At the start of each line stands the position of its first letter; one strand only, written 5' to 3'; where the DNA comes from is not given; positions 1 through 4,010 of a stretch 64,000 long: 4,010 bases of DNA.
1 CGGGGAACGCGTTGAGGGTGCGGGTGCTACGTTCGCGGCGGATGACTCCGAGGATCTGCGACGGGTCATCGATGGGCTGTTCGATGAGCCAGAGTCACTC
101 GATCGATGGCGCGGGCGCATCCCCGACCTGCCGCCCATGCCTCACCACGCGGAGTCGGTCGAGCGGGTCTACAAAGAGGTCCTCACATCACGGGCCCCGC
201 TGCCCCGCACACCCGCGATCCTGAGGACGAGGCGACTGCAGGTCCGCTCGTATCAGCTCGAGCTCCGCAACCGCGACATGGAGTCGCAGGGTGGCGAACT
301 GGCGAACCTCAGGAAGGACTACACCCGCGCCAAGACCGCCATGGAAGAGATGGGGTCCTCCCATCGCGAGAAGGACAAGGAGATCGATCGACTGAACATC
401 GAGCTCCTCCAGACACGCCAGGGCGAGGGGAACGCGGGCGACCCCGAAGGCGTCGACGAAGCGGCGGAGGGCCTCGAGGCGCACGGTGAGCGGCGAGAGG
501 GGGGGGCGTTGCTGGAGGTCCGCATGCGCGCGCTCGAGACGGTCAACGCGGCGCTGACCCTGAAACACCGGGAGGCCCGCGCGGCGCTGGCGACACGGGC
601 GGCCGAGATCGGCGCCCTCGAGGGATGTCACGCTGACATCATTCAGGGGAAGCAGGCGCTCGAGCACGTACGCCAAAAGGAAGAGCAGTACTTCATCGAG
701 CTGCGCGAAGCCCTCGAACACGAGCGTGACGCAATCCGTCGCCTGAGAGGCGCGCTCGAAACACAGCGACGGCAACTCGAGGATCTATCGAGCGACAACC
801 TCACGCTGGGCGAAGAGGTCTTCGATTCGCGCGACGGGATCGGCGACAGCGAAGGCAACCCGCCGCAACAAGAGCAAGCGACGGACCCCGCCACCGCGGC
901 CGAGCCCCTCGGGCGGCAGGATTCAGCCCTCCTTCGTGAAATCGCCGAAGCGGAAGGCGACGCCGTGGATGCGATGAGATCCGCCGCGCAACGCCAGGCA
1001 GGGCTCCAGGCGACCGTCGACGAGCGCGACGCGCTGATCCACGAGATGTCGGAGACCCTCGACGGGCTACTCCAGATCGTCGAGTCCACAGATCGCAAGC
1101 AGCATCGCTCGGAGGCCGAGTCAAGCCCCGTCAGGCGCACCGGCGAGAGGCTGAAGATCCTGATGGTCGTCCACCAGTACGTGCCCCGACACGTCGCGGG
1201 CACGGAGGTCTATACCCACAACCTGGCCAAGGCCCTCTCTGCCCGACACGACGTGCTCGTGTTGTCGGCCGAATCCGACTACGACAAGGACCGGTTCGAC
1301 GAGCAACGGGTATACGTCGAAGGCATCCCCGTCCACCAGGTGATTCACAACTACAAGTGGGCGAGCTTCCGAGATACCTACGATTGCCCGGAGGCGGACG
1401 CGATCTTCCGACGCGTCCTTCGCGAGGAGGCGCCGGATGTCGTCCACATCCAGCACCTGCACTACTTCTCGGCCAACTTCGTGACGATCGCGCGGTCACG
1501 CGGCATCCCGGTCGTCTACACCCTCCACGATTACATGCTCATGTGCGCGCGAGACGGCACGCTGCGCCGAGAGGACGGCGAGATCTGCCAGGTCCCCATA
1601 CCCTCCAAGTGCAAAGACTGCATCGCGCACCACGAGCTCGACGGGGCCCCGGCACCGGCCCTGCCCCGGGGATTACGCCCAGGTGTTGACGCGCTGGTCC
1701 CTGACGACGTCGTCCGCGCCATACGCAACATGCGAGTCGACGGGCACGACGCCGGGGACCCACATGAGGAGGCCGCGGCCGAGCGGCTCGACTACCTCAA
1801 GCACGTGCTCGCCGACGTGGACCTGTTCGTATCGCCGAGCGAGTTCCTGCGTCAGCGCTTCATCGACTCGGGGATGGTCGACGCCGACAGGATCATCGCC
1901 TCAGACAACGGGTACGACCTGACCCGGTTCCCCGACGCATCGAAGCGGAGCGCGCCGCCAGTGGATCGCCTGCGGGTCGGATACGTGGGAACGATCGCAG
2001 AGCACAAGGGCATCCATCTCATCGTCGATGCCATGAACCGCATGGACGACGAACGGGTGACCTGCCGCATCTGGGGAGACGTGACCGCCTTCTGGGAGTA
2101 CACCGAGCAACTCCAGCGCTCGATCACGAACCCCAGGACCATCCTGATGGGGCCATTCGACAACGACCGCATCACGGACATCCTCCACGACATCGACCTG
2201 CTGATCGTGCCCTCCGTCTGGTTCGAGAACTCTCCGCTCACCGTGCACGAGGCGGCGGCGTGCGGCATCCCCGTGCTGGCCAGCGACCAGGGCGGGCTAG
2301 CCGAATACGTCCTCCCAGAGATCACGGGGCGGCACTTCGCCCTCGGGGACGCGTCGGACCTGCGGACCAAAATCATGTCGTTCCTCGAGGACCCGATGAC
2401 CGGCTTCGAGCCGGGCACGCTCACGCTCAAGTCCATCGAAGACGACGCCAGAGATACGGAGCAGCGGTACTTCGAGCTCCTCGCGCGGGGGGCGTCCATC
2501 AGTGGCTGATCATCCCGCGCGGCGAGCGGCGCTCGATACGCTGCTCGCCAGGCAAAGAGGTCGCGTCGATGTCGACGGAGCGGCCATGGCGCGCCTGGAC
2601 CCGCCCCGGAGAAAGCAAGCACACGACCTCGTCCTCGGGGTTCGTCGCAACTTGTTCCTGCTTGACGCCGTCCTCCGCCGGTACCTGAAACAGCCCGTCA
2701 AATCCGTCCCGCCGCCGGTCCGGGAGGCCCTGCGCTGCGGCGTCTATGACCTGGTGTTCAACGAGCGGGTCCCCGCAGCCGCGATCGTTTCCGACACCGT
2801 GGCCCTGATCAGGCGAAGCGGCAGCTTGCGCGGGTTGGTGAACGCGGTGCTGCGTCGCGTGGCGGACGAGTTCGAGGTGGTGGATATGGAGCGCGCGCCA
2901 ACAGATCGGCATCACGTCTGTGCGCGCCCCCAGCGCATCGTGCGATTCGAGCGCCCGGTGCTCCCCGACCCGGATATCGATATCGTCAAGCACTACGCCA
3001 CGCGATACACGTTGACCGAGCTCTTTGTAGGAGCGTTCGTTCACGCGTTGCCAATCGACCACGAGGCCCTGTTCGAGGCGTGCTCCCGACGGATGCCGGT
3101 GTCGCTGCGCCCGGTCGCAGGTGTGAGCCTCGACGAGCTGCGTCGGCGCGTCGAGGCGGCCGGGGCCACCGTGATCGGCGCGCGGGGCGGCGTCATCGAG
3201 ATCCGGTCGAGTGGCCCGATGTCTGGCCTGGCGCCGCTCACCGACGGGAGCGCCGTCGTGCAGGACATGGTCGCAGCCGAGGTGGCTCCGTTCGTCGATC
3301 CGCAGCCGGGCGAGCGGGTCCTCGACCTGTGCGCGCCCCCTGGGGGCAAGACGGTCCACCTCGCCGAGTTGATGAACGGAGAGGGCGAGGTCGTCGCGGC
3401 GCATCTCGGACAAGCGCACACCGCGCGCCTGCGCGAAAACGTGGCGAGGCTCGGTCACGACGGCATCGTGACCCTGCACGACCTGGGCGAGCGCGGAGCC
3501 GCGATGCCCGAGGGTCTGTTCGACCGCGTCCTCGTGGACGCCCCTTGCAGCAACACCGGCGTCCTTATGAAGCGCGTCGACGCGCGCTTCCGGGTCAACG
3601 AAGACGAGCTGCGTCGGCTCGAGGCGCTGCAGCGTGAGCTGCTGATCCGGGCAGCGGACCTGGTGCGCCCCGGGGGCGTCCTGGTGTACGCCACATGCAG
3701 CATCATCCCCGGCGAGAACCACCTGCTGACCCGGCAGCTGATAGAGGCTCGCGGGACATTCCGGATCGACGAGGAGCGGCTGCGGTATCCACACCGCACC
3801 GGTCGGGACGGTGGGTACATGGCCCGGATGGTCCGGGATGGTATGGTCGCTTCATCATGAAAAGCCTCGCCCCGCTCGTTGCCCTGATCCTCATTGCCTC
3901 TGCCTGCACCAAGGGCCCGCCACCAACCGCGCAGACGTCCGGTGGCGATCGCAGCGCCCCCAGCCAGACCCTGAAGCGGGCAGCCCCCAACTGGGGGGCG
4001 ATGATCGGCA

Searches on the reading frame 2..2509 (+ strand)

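Call 53: search_protein_families(library=pfam, proteins=[window:2-2509:+], max_evalue=0.0001)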
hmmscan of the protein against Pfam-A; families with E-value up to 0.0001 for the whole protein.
window:2-2509:+ (835 aa): 5 families
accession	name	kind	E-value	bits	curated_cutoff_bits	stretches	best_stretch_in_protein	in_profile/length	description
PF00534.26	Glycos_transf_1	-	1.1e-22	80.9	26.4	1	647-798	6-159/172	Glycosyl transferases group 1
PF13692.12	Glyco_trans_1_4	-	6.3e-21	75.6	27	1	658-797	3-142/142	Glycosyl transferases group 1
PF13439.12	Glyco_transf_4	-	3.8e-20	73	28.5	1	399-512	2-107/170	Glycosyltransferase Family 4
PF13579.12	Glyco_trans_4_4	-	2.1e-19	70.9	29.7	1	400-512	2-105/158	Glycosyl transferase 4-like domain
PF20706.3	GT4-conflict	-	7.5e-10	38.8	26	1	646-770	187-320/385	Family 4 Glycosyltransferase in conflict systems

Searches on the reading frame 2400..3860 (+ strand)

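Call 53: search_protein_families(library=pfam, proteins=[window:2400-3860:+], max_evalue=0.0001)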
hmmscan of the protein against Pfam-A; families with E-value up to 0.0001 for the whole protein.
window:2400-3860:+ (486 aa): 2 families
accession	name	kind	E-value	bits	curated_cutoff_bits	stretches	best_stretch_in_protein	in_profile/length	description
PF01189.24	Methyltr_RsmB-F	-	9.4e-44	149.9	27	1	299-462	4-168/199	16S rRNA methyltransferase RsmB/F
PF01029.23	NusB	-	4.2e-18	66.5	23.1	1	40-155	3-132/133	NusB family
